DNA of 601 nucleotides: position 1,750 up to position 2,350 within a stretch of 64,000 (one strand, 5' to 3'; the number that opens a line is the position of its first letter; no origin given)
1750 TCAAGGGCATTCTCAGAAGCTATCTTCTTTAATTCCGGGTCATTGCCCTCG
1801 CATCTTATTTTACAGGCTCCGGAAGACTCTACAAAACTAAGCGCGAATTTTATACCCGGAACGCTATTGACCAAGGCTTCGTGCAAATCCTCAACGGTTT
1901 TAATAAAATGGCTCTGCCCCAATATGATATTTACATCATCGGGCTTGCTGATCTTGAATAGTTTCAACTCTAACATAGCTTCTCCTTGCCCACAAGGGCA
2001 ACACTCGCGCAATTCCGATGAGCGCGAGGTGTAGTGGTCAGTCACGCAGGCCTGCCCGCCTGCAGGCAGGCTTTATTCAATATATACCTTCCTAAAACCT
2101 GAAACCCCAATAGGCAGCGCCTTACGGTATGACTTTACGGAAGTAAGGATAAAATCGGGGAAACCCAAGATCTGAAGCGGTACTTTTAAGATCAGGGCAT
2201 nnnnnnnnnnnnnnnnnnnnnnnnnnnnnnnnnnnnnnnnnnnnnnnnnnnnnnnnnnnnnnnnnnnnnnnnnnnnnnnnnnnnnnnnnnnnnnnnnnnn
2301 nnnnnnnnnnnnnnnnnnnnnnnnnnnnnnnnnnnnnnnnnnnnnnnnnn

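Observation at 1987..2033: ~47-nt two-hairpin leader element shared by two unrelated genes, with a compensatory base-pair change (second copy 41486-41532)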

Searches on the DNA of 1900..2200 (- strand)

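Call 8: search_rna_families(source=window, start=1900, end=2200, threshold=evalue, max_evalue=10)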
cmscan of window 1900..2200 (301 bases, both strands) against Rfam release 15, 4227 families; matches with E-value up to 10: 4.
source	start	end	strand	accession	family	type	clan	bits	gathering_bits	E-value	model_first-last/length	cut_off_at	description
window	1903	1996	-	RF00026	U6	Gene; snRNA; splicing;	CL00009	19.2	44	0.016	1-105/105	no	U6 spliceosomal RNA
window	2044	2105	-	RF01811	PtaRNA1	Gene; antitoxin;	-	12.6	47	6.6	1-72/72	no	Plasmid transferred anti-sense RNA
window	2050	2071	+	RF02834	VqmR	Gene; sRNA;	-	12.5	76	5.7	123-144/154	no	Vibrio RNA VqmR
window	2064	2104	+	RF01716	PhotoRC-I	Cis-reg;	-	11.7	45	1.6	1-44/44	no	PhotoRC-I RNA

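Call 28: build_rna_model(alignment_id=A2, structure=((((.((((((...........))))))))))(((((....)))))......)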
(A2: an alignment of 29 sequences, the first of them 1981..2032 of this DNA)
Model R1 built from alignment A2 (29 sequences, 52 columns); structure: as given.
model positions 52; base pairs 15; branch points 1; effective number of sequences 3.32; information 1.066 bits per position. Calibrated on 0.2 Mb of random sequence (short: E-values are rough).
structure used (alignment columns):
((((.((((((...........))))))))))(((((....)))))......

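Call 29: search_with_rna_model(model_id=R1, source=window, filters=off, max_evalue=10, show_alignments=6)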
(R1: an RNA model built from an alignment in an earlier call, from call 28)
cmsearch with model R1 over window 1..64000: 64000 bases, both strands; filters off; matches with E-value up to 10: 13.
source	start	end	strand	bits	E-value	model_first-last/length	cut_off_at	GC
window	1981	2032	-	76.7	5.2e-16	1-52/52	no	0.6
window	41479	41530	-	63.6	5.8e-13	1-52/52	no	0.63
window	43973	44021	-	27.2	0.00016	1-52/52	no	0.61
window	41532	41573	-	15.8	0.071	1-46/52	no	0.67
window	38567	38594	-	10.6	1.1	1-52/52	no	0.36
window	2549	2611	+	9.8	1.8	1-52/52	no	0.4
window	27262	27302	-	8.2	4.1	1-52/52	no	0.54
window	12024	12049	-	7.8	5.1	4-29/52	no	0.58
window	9487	9517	+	7.8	5.2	1-52/52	no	0.45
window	5654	5710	-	7.4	6.4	1-52/52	no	0.53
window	41499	41544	+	7.3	6.5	1-52/52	no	0.61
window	54594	54650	-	6.9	8.1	1-52/52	no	0.44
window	23932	23988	+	6.8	8.7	1-52/52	no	0.44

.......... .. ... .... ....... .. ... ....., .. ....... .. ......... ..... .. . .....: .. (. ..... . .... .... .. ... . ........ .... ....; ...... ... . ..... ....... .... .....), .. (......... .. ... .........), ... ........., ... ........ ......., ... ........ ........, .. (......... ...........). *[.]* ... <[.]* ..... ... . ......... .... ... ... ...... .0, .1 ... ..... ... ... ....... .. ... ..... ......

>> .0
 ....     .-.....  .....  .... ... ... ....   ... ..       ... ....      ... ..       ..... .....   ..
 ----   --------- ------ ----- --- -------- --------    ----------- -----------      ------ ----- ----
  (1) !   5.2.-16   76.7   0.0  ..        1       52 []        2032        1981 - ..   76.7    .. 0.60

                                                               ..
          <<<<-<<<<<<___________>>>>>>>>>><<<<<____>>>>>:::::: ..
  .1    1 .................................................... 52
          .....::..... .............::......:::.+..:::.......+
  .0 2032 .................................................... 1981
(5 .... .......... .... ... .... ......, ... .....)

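Call 31: search_with_rna_model(model_id=R1, sources=[L004, L005, L006, L007, L008, L009, L010, L011, L012, L013, L014, L015, L016, L017, L018, L019, L020, L021, L022, L023, L024, L025, L026, L027, L028, L029, L030, L031, L032, L033, L034, L035, L037, L038, L039, L040, L041, L042, L043, L044, L045, L046, L047, L048, L049, L050, L051, L052, L053, L054, L056, L057, L058, L059, L002], max_evalue=1, make_alignment=true)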
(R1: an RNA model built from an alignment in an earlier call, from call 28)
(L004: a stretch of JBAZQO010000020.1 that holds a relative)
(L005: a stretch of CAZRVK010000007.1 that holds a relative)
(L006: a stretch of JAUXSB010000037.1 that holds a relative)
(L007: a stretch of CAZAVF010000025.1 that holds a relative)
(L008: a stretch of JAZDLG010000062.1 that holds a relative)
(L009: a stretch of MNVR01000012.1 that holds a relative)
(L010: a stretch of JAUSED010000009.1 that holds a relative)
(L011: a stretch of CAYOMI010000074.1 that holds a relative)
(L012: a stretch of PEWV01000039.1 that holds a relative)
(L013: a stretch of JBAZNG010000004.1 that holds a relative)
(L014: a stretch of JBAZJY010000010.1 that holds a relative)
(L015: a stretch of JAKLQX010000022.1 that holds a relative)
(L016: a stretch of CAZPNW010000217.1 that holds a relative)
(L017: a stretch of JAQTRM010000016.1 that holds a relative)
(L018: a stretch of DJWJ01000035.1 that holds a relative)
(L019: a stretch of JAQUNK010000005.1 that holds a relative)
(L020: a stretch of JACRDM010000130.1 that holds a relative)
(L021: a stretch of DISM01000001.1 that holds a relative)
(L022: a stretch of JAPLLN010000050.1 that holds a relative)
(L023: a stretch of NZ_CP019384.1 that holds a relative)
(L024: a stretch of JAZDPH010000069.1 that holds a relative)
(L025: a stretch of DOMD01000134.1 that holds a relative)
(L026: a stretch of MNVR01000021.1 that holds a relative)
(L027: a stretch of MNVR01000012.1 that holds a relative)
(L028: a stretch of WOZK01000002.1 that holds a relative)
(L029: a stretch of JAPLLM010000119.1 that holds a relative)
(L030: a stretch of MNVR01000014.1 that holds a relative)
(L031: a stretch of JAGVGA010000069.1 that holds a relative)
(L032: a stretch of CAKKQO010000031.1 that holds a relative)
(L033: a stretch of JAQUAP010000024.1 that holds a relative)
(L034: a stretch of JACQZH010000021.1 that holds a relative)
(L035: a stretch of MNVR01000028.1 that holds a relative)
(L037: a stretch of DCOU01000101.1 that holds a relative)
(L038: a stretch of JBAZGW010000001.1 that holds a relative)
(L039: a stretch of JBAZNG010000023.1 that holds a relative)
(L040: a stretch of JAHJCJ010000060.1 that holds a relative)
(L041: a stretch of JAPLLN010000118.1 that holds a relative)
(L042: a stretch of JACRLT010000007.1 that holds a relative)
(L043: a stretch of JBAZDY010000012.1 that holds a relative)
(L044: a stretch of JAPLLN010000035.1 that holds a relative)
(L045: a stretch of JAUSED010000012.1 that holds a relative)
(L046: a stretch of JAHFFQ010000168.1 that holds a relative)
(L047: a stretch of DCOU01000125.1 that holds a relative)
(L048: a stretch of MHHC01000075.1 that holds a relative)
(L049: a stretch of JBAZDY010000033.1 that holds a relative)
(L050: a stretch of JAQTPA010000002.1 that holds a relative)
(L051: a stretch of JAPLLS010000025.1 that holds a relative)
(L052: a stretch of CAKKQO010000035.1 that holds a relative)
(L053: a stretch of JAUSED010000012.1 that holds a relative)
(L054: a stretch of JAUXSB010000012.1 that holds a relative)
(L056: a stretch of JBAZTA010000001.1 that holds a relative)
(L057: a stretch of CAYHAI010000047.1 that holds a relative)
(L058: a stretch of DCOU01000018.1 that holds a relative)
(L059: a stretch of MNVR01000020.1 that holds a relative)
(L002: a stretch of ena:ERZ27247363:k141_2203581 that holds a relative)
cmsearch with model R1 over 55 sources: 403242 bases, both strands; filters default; matches with E-value up to 1: 78.
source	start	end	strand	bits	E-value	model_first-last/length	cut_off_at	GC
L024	379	430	+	82.1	1.8e-16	1-52/52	no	0.58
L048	2393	2444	+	82.1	1.8e-16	1-52/52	no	0.58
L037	4750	4801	+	81.6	2.3e-16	1-52/52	no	0.58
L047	7914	7965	-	81.6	2.3e-16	1-52/52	no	0.58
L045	5232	5283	+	81.2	2.9e-16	1-52/52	no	0.58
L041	4357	4408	+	81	3.2e-16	1-52/52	no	0.56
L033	4612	4663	-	81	3.3e-16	1-52/52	no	0.58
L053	6035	6086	+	80.7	3.9e-16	1-52/52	no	0.58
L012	2299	2350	-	80.4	4.5e-16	1-52/52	no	0.6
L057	5413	5464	-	80.4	4.5e-16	1-52/52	no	0.6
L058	2621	2672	-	80.4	4.5e-16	1-52/52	no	0.6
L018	7334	7385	-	80.1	5.3e-16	1-52/52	no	0.6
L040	1231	1282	+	79.6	6.9e-16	1-52/52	no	0.58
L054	4415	4466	+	78.4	1.3e-15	1-52/52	no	0.56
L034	5689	5740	+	77.2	2.5e-15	1-52/52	no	0.56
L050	830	881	+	77.2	2.5e-15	1-52/52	no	0.54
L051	5333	5384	-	76.5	3.7e-15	1-52/52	no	0.65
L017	69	120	+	76.1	4.4e-15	1-52/52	no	0.5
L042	6596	6647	-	76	4.7e-15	1-52/52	no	0.56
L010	3530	3581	+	75.9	4.9e-15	1-52/52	no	0.6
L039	6293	6344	-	75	7.9e-15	1-52/52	no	0.5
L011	4042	4093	-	74.4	1.1e-14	1-52/52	no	0.54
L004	3442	3493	+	74.2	1.2e-14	1-52/52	no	0.56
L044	2299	2350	-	73.3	2e-14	1-52/52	no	0.5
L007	4071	4122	+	73.3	2e-14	1-52/52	no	0.46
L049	3595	3646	+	72.6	2.9e-14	1-52/52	no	0.44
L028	162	213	+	72.3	3.5e-14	1-52/52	no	0.48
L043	1815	1866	-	72.3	3.5e-14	1-52/52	no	0.48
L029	1773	1824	-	72.2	3.6e-14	1-52/52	no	0.5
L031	943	994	+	71.5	5.3e-14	1-52/52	no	0.62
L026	7662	7715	+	69.3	1.7e-13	1-52/52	no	0.54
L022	7579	7629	-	69.2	1.8e-13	1-52/52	no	0.67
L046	486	536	+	66.9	6e-13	1-52/52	no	0.63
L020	2455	2506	-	66.5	7.4e-13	1-52/52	no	0.6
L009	7422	7474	+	66.3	8.3e-13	1-52/52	no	0.53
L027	3414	3466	-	64.5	2.2e-12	1-52/52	no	0.55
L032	1215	1265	-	63.9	3e-12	1-52/52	no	0.57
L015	4576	4626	+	63.6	3.6e-12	1-52/52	no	0.61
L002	2942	2993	+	63.6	3.7e-12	1-52/52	no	0.63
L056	6575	6627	-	62.8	5.4e-12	1-52/52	no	0.62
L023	2192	2244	+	62.8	5.6e-12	1-52/52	no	0.6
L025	2799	2849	+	61.8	9.5e-12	1-52/52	no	0.65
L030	1854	1906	+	61.5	1.1e-11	1-52/52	no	0.53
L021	852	904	+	60.8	1.6e-11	1-52/52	no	0.62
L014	3727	3779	+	60.5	1.9e-11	1-52/52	no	0.62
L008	1625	1677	-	56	2.1e-10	1-52/52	no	0.53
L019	2166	2218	-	55.9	2.1e-10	1-52/52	no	0.53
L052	7769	7819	+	55.7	2.5e-10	1-52/52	no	0.47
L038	4481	4530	-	54.9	3.7e-10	1-52/52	no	0.56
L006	1400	1450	-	54.7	4.1e-10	1-52/52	no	0.43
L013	6905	6955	+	54.3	5.1e-10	1-52/52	no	0.59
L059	5934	5986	-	47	2.6e-08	1-52/52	no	0.57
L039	6368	6419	-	46.8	2.8e-08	1-52/52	no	0.5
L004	5076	5143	+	46.5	3.4e-08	1-52/52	no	0.66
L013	6735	6786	+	46.3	3.6e-08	1-52/52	no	0.58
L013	6829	6880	+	46.3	3.6e-08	1-52/52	no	0.58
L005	844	875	-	44.9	7.7e-08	1-32/52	no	0.62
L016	4460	4512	-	43.2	1.9e-07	1-52/52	no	0.53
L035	2746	2798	+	43.1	2e-07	1-52/52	no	0.68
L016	4527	4558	-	41.8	4.1e-07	1-32/52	no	0.59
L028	32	82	+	41.3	5.3e-07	1-52/52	no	0.45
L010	3482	3529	+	39.1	1.8e-06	1-48/52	no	0.58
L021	778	829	+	38.9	2e-06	1-52/52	no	0.58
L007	3940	3983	+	38.6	2.2e-06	1-46/52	no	0.48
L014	3653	3704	+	38.2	2.8e-06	1-52/52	no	0.6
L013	6671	6715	+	37.8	3.5e-06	1-46/52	no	0.53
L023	2098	2149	+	35.2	1.4e-05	1-52/52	no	0.6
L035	2810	2861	+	27.3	0.00098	1-52/52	no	0.52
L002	451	499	+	27.2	0.001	1-52/52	no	0.61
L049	3511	3577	+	27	0.0011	1-52/52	no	0.45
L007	3988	4008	+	22.8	0.011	7-27/52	no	0.62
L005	805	821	-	19.4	0.065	9-25/52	no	0.53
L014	4606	4655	+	19.1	0.076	1-52/52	no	0.58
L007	3858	3878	+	18.8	0.09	7-27/52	no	0.67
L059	302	354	-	18.6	0.1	1-52/52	no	0.47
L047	7934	7985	+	17.8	0.16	1-52/52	no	0.5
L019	2185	2229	+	15.1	0.66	1-52/52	no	0.58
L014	4707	4756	+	14.8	0.77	1-52/52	no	0.62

Alignment A3: 78 matches aligned to the model, 90 columns, each read 5' to 3' on its own strand. Consensus structure (alignment columns), stored with it:
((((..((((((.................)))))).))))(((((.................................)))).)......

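Call 50: search_with_rna_model(model_id=R1, sources=[window, L004, L005, L006, L007, L008, L009, L010, L011, L012, L013, L014, L015, L016, L017, L018, L019, L020, L021, L022, L023, L024, L025, L026, L027, L028, L029, L030, L031, L032, L033, L034, L035, L037, L038, L039, L040, L041, L042, L043, L044, L045, L046, L047, L048, L049, L050, L051, L052, L053, L054, L056, L057, L058, L059], max_evalue=0.0001, make_alignment=true)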
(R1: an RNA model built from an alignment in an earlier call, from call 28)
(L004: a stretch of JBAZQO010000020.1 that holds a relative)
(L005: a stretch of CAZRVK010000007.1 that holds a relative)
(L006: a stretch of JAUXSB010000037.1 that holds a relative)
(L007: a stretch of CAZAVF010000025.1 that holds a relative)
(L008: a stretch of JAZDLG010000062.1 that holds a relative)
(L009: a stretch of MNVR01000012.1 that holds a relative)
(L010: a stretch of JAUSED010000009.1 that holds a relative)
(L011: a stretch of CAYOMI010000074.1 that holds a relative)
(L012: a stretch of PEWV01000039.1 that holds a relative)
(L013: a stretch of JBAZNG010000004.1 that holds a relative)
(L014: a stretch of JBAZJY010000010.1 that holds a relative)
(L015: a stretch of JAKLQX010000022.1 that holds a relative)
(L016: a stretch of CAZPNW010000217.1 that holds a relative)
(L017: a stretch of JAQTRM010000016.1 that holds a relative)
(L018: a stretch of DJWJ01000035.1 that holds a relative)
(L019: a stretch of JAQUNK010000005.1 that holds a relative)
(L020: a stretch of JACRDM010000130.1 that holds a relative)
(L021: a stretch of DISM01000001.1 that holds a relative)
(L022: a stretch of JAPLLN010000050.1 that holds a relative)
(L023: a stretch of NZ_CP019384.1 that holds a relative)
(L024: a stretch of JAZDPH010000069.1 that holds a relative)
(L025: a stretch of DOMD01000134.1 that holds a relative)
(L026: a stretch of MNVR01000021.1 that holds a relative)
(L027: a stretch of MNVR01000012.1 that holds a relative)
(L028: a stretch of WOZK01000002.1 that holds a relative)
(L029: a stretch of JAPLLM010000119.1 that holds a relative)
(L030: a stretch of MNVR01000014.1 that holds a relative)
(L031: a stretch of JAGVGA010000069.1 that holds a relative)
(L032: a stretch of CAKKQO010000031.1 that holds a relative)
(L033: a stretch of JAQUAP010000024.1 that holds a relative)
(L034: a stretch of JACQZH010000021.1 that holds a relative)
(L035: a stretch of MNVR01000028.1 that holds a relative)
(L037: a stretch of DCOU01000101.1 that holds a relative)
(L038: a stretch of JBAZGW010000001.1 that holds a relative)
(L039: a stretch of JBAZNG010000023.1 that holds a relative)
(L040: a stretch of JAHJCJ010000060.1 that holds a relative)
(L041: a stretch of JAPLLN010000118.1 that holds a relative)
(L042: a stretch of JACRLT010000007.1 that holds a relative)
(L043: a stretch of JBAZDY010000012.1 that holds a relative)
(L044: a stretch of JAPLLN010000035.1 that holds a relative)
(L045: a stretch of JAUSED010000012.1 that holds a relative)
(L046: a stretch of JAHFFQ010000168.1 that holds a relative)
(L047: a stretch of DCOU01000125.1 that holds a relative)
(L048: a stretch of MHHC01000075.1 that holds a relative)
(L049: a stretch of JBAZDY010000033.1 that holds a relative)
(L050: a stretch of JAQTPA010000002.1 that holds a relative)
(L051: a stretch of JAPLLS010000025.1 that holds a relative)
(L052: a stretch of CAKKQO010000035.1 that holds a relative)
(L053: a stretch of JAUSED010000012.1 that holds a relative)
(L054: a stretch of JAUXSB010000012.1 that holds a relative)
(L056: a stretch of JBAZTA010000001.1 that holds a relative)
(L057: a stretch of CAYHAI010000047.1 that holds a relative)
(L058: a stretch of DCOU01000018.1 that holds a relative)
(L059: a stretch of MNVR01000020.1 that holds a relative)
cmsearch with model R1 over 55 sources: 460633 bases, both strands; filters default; matches with E-value up to 0.0001: 68.
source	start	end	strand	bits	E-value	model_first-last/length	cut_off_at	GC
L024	379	430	+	82.1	2.1e-16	1-52/52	no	0.58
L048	2393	2444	+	82.1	2.1e-16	1-52/52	no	0.58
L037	4750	4801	+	81.6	2.6e-16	1-52/52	no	0.58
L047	7914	7965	-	81.6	2.6e-16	1-52/52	no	0.58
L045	5232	5283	+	81.2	3.3e-16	1-52/52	no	0.58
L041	4357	4408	+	81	3.7e-16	1-52/52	no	0.56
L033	4612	4663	-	81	3.8e-16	1-52/52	no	0.58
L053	6035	6086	+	80.7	4.4e-16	1-52/52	no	0.58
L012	2299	2350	-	80.4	5.1e-16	1-52/52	no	0.6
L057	5413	5464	-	80.4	5.1e-16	1-52/52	no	0.6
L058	2621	2672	-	80.4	5.1e-16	1-52/52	no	0.6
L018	7334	7385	-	80.1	6.1e-16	1-52/52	no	0.6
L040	1231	1282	+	79.6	7.9e-16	1-52/52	no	0.58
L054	4415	4466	+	78.4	1.5e-15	1-52/52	no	0.56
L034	5689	5740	+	77.2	2.8e-15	1-52/52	no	0.56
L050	830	881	+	77.2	2.9e-15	1-52/52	no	0.54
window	1981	2032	-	76.7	3.7e-15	1-52/52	no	0.6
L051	5333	5384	-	76.5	4.2e-15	1-52/52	no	0.65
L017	69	120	+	76.1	5e-15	1-52/52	no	0.5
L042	6596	6647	-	76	5.4e-15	1-52/52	no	0.56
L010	3530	3581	+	75.9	5.6e-15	1-52/52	no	0.6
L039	6293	6344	-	75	9e-15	1-52/52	no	0.5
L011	4042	4093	-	74.4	1.3e-14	1-52/52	no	0.54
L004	3442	3493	+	74.2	1.4e-14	1-52/52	no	0.56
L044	2299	2350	-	73.3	2.3e-14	1-52/52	no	0.5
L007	4071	4122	+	73.3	2.3e-14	1-52/52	no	0.46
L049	3595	3646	+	72.6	3.3e-14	1-52/52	no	0.44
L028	162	213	+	72.3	4e-14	1-52/52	no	0.48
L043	1815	1866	-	72.3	4e-14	1-52/52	no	0.48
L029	1773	1824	-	72.2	4.1e-14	1-52/52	no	0.5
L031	943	994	+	71.5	6.1e-14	1-52/52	no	0.62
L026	7662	7715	+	69.3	1.9e-13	1-52/52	no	0.54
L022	7579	7629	-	69.2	2.1e-13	1-52/52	no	0.67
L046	486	536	+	66.9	6.8e-13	1-52/52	no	0.63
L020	2455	2506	-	66.5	8.5e-13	1-52/52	no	0.6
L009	7422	7474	+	66.3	9.4e-13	1-52/52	no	0.53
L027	3414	3466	-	64.5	2.6e-12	1-52/52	no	0.55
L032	1215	1265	-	63.9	3.4e-12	1-52/52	no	0.57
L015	4576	4626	+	63.6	4.1e-12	1-52/52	no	0.61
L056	6575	6627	-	62.8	6.2e-12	1-52/52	no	0.62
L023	2192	2244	+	62.8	6.3e-12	1-52/52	no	0.6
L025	2799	2849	+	61.8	1.1e-11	1-52/52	no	0.65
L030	1854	1906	+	61.5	1.2e-11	1-52/52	no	0.53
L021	852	904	+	60.8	1.8e-11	1-52/52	no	0.62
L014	3727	3779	+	60.5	2.2e-11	1-52/52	no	0.62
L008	1625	1677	-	56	2.4e-10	1-52/52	no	0.53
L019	2166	2218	-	55.9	2.5e-10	1-52/52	no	0.53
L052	7769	7819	+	55.7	2.8e-10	1-52/52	no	0.47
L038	4481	4530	-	54.9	4.2e-10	1-52/52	no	0.56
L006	1400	1450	-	54.7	4.7e-10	1-52/52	no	0.43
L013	6905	6955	+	54.3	5.8e-10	1-52/52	no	0.59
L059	5934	5986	-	47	3e-08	1-52/52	no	0.57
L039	6368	6419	-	46.8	3.2e-08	1-52/52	no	0.5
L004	5076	5143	+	46.5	3.9e-08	1-52/52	no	0.66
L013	6735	6786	+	46.3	4.2e-08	1-52/52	no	0.58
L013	6829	6880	+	46.3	4.2e-08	1-52/52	no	0.58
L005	844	875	-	44.9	8.8e-08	1-32/52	no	0.62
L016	4460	4512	-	43.2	2.2e-07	1-52/52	no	0.53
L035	2746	2798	+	43.1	2.3e-07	1-52/52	no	0.68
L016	4527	4558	-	41.8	4.7e-07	1-32/52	no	0.59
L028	32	82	+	41.3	6e-07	1-52/52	no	0.45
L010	3482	3529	+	39.1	2e-06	1-48/52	no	0.58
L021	778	829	+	38.9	2.3e-06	1-52/52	no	0.58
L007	3940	3983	+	38.6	2.6e-06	1-46/52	no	0.48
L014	3653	3704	+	38.2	3.2e-06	1-52/52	no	0.6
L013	6671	6715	+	37.8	4e-06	1-46/52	no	0.53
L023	2098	2149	+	35.2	1.6e-05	1-52/52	no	0.6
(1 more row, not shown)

Alignment A4: 68 matches aligned to the model, 72 columns, each read 5' to 3' on its own strand. Consensus structure (alignment columns), stored with it:
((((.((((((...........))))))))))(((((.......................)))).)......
